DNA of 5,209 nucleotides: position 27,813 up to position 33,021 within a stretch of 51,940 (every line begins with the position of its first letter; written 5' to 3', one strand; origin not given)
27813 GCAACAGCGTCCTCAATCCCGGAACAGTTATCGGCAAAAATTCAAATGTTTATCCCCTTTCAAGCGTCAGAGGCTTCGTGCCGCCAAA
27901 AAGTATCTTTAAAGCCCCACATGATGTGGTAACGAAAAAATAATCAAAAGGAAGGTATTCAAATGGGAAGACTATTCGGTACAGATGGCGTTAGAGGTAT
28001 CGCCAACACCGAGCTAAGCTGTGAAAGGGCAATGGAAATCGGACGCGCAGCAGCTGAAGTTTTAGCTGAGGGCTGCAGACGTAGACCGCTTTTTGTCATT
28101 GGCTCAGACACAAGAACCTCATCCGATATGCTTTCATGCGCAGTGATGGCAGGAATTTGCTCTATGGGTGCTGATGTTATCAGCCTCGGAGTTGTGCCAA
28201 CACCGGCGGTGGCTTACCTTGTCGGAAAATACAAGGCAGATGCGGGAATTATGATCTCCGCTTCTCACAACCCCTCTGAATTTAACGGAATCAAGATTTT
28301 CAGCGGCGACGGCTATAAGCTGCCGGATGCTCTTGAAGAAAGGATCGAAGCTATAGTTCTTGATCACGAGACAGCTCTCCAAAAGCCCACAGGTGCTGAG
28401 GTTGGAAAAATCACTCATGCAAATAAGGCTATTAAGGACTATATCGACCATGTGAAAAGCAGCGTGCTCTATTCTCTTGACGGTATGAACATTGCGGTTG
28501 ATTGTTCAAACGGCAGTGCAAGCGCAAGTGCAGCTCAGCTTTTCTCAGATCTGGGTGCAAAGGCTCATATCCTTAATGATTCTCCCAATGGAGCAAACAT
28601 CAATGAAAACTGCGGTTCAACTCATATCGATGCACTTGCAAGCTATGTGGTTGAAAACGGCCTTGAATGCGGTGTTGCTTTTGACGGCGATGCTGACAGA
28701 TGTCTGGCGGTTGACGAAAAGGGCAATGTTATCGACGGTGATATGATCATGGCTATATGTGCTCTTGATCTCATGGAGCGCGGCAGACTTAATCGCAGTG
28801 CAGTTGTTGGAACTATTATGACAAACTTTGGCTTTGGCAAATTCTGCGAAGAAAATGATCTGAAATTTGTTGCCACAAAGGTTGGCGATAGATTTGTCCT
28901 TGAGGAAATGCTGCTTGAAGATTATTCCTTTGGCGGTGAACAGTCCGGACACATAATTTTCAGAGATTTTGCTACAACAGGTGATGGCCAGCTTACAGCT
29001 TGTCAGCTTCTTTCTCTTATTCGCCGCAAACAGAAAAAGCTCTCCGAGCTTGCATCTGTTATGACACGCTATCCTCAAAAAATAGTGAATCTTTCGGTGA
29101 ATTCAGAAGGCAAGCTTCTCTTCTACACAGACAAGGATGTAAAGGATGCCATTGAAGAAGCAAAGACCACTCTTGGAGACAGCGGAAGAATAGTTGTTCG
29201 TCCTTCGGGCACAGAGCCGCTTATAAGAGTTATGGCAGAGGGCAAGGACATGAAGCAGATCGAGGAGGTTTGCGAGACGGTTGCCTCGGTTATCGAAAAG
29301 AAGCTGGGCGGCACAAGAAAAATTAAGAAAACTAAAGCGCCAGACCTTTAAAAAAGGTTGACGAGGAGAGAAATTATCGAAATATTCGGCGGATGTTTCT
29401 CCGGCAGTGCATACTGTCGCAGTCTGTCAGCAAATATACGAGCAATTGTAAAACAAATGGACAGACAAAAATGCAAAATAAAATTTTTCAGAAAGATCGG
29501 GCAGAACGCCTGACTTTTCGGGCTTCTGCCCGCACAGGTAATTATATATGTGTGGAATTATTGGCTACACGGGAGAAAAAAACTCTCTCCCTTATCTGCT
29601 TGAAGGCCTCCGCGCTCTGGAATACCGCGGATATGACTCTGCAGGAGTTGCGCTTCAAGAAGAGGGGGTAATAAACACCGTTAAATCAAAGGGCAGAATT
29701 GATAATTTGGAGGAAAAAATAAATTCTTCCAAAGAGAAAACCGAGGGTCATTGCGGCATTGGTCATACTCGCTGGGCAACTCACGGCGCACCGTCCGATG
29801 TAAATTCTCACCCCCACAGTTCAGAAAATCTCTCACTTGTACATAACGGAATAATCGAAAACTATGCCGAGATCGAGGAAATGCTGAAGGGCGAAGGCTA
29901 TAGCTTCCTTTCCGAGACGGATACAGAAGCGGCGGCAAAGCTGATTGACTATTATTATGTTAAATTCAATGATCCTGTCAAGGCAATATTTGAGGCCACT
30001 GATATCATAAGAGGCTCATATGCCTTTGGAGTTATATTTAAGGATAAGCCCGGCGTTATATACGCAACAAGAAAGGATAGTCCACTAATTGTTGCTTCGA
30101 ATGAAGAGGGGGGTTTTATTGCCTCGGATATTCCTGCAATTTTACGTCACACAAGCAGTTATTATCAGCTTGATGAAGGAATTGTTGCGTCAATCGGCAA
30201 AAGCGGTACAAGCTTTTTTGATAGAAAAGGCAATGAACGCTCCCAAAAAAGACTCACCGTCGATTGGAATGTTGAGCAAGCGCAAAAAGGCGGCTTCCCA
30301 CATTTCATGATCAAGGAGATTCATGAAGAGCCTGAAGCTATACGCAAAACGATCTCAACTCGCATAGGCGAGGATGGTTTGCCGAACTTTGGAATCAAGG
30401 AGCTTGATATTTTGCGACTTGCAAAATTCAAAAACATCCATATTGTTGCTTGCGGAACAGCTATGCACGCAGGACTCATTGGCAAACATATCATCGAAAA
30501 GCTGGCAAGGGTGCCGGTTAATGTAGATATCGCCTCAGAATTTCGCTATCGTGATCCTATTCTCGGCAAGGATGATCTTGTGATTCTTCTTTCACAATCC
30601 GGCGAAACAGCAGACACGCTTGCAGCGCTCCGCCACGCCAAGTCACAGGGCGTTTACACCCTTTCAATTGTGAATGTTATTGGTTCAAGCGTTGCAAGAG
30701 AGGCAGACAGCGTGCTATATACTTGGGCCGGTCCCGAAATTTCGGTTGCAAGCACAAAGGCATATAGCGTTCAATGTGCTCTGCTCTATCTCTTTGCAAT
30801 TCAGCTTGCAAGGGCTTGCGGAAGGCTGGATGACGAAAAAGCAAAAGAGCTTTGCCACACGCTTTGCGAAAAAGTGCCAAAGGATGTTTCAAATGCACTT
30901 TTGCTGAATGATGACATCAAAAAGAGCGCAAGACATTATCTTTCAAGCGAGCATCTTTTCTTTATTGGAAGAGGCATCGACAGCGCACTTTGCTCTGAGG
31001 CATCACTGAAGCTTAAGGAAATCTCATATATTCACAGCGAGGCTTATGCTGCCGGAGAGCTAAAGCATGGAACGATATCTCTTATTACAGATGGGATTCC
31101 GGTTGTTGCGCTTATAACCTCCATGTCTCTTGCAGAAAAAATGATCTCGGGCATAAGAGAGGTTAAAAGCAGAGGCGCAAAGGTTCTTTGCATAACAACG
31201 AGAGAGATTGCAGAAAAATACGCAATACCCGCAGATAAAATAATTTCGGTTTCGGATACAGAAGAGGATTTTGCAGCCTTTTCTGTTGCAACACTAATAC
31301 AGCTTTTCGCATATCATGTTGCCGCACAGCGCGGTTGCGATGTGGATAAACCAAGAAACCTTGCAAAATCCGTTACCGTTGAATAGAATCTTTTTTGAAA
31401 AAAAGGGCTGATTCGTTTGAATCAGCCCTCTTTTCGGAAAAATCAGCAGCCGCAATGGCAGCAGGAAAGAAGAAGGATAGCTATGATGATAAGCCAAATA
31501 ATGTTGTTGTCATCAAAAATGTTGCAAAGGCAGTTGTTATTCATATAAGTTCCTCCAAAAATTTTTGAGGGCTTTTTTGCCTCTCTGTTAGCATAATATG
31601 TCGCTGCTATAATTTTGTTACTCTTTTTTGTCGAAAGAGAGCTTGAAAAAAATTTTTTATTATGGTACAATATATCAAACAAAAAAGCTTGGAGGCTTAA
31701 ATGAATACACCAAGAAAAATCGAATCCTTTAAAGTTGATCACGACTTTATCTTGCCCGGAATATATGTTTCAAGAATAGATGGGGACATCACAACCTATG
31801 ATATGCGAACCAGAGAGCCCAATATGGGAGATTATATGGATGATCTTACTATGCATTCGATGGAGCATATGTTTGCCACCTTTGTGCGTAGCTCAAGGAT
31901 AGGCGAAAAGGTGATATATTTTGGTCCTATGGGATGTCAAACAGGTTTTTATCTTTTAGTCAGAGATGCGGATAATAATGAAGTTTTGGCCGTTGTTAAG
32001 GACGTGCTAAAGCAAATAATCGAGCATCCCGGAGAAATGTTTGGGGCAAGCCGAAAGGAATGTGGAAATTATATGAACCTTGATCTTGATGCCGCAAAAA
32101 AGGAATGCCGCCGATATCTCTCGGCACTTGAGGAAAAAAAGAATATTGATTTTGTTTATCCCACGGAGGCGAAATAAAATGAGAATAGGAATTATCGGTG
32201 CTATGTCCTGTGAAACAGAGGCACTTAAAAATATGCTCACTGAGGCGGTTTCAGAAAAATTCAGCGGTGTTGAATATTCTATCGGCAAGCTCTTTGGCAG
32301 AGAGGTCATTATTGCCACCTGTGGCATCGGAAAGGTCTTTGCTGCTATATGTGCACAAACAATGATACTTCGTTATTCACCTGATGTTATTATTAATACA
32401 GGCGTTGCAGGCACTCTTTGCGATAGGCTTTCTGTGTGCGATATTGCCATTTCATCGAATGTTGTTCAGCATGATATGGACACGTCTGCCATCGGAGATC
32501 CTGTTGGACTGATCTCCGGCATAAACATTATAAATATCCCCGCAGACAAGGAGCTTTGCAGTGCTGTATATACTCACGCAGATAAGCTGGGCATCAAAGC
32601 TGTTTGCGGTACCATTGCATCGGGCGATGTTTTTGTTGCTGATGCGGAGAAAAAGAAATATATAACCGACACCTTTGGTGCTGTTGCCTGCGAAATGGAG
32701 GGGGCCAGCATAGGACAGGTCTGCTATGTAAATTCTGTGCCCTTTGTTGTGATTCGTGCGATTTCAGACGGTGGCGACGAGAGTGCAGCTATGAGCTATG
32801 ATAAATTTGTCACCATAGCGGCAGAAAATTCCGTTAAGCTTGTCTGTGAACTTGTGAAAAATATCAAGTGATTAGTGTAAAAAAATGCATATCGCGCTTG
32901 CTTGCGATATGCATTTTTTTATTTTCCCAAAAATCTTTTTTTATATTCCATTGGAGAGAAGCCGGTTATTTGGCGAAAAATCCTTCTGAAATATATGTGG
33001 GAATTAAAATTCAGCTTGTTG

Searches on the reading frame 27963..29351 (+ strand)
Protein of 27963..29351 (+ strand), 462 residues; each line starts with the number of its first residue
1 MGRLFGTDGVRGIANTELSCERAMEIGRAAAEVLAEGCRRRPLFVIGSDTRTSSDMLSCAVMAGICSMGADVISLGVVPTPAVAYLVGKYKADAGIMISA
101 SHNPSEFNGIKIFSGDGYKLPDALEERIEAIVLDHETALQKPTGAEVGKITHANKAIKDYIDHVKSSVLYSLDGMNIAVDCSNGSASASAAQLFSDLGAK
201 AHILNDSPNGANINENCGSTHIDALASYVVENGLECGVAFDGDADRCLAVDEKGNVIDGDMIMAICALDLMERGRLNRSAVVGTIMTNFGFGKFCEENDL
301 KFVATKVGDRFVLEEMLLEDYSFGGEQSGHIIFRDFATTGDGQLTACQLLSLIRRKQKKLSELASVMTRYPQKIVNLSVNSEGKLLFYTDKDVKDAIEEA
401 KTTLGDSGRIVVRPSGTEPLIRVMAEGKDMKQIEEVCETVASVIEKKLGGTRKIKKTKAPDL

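Call 55: search_protein_families(library=pfam, proteins=[window:27963-29351:+], max_evalue=0.00001)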
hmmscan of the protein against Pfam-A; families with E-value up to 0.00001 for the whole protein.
window:27963-29351:+ (462 aa): 4 families
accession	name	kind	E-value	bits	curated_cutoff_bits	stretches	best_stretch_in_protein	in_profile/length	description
PF02878.22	PGM_PMM_I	-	8.2e-43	145.8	22.5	1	3-134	2-133/138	Phosphoglucomutase/phosphomannomutase, alpha/beta/alpha domain I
PF02880.22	PGM_PMM_III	-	7.5e-36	123.2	20.7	1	258-370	1-115/115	Phosphoglucomutase/phosphomannomutase, alpha/beta/alpha domain III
PF00408.26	PGM_PMM_IV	-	1.6e-15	57.3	23.1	1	380-441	7-66/68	Phosphoglucomutase/phosphomannomutase, C-terminal domain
PF02879.22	PGM_PMM_II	-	1.5e-14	54.8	29.3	1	158-254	1-103/103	Phosphoglucomutase/phosphomannomutase, alpha/beta/alpha domain II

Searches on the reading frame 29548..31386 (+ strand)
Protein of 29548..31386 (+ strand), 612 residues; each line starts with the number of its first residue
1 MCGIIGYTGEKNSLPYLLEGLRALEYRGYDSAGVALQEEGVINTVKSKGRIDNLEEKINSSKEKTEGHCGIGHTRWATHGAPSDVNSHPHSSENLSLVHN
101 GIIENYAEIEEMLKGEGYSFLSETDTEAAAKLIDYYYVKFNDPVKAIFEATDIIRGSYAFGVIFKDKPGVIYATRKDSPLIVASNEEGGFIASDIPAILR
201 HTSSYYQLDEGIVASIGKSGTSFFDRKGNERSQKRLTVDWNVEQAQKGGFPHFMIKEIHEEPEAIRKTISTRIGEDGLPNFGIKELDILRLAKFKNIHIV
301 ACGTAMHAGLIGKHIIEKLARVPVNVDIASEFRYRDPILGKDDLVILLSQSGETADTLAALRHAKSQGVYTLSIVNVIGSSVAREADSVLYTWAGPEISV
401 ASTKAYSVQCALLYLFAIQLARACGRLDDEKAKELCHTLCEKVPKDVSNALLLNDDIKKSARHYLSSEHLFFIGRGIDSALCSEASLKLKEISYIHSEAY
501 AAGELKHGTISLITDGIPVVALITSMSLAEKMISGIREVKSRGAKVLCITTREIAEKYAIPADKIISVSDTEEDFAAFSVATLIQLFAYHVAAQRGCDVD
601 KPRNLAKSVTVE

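Call 76: search_protein_families(library=pfam, proteins=[window:29548-31386:+], max_evalue=0.00001)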
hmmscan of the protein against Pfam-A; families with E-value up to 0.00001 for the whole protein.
window:29548-31386:+ (612 aa): 3 families
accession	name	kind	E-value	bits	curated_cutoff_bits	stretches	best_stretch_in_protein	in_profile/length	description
PF01380.27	SIS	-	1.6e-50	170.8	25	2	291-418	2-130/131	SIS domain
PF13522.11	GATase_6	-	1.3e-14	54.8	27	1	64-186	7-122/130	Glutamine amidotransferase domain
PF13537.11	GATase_7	-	4.6e-11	43.3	25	1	91-199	20-122/123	Glutamine amidotransferase domain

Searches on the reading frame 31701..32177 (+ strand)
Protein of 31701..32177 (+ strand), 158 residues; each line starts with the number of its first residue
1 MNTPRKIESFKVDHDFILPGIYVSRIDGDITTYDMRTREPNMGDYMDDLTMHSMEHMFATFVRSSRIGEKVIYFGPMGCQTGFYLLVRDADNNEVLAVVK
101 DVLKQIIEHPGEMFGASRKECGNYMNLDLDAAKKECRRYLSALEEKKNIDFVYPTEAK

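Call 76: search_protein_families(library=pfam, proteins=[window:31701-32177:+], max_evalue=0.00001)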
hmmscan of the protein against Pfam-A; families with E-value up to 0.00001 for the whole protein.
window:31701-32177:+ (158 aa): 1 family
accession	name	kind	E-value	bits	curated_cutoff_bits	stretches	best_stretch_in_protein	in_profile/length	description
PF02664.20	LuxS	-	3.4e-46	157.2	27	1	6-144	1-149/154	S-Ribosylhomocysteinase (LuxS)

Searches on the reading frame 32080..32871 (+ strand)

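Call 76: search_protein_families(library=pfam, proteins=[window:32080-32871:+], max_evalue=0.00001)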
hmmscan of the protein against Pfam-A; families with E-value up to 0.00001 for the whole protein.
window:32080-32871:+ (263 aa): 1 family
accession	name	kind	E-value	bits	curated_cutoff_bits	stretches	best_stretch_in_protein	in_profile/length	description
PF01048.26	PNP_UDP_1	-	7.6e-47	160.1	25.1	1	35-260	1-233/233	Phosphorylase superfamily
